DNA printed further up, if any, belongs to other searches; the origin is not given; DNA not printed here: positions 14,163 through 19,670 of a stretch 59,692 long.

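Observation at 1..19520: Four tandem genes for giant wall-anchored proteins built from PASTA units and serial EEP (DNase I/ExoIII-fold) domains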

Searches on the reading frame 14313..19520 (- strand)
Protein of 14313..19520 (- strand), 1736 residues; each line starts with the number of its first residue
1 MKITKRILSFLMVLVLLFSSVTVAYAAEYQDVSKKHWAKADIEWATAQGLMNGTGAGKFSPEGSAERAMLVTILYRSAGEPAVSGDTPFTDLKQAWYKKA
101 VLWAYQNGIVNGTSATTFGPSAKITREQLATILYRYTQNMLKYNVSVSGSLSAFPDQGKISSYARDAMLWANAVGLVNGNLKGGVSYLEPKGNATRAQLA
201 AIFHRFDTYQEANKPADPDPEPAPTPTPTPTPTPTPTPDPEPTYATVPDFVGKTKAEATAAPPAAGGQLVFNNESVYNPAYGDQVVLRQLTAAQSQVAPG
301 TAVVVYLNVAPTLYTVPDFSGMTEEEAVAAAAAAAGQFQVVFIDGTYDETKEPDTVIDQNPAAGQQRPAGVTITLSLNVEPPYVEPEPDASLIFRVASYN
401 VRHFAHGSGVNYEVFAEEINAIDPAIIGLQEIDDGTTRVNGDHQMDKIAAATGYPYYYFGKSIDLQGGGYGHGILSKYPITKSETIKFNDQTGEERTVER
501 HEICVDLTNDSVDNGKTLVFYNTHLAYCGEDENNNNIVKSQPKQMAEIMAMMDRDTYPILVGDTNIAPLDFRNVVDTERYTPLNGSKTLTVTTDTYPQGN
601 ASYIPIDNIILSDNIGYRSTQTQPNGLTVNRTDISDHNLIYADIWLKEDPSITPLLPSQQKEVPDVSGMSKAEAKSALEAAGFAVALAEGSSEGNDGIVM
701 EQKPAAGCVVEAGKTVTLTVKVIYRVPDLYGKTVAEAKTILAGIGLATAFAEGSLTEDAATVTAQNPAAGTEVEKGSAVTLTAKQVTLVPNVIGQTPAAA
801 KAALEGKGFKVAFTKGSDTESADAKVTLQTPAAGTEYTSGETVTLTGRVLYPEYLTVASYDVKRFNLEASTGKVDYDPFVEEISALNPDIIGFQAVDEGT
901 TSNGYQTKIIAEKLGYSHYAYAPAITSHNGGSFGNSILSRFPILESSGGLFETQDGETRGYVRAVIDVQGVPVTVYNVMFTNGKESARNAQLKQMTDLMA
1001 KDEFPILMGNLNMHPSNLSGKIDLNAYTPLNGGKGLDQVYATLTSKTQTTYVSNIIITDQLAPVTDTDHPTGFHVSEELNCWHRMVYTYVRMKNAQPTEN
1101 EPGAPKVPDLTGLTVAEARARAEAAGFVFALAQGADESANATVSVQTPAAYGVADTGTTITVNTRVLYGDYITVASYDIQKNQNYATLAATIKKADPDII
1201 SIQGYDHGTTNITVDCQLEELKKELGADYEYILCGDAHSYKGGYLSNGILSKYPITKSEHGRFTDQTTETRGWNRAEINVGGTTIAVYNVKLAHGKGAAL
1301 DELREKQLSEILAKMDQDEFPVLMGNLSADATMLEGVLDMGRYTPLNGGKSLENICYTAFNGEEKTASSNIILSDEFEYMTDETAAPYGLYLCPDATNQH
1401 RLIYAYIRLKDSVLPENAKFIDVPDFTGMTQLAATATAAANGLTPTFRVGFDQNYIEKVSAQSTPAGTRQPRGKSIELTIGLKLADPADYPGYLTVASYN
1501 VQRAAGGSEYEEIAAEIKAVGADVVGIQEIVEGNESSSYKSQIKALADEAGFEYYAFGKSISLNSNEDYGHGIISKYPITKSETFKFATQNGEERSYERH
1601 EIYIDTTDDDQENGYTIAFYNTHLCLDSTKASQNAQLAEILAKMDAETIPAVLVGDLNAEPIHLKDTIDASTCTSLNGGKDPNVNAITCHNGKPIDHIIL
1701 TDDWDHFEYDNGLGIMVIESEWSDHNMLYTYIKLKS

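Call 6: search_protein_families(library=pfam, proteins=[window:14313-19520:-], max_evalue=0.01)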
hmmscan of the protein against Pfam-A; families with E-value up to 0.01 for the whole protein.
window:14313-19520:- (1736 aa): 4 families
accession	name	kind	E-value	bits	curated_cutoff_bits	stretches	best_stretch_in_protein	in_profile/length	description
PF03793.24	PASTA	-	1.9e-72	239.5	23.2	7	662-720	2-62/64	PASTA domain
PF03372.29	Exo_endo_phos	-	1.7e-44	152.5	24.5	4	1497-1725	1-225/225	Endonuclease/Exonuclease/phosphatase family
PF00395.25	SLH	-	3.6e-27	94.5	20.8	3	88-130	1-44/44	S-layer homology domain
PF23226.1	Exo_endo_phos_PGAP2IP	-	1.7e-23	83.6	27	1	882-1015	29-162/239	PGAP2IP, C-terminal nuclease-like domain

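Call 18: search_protein_families(library=ncbifam, proteins=[window:14313-19520:-], max_evalue=0.01)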
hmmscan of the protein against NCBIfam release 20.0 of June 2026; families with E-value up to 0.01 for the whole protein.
window:14313-19520:- (1736 aa): 7 families
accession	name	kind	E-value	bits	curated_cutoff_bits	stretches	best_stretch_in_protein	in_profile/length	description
NF033483.0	PknB_PASTA_kin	equivalog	6.3e-52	177.4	450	2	658-846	362-561/563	Stk1 family PASTA domain-containing Ser/Thr kinase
TIGR00633.1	xth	equivalog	3.9e-11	42.9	99.05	0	395-570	2-156/255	exodeoxyribonuclease III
NF008733.0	PRK11756.1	equivalog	1.5e-09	37.5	280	1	417-571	20-160/269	exodeoxyribonuclease III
NF033190.2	inl_like_NEAT_1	exception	1.7e-09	36.5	1275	1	27-156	580-708/754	NEAT domain-containing leucine-rich repeat protein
NF045851.1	mem_nucl_MnuA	subfamily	1.5e-07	31.7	185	0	1497-1621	2-129/317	MnuA family membrane nuclease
NF003842.0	PRK05421.1-4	equivalog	0.00037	20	144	0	1494-1659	32-187/259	endonuclease/exonuclease/phosphatase family protein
NF033186.1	internalin_K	exception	0.007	14.9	1100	0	217-247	511-541/604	class 1 internalin InlK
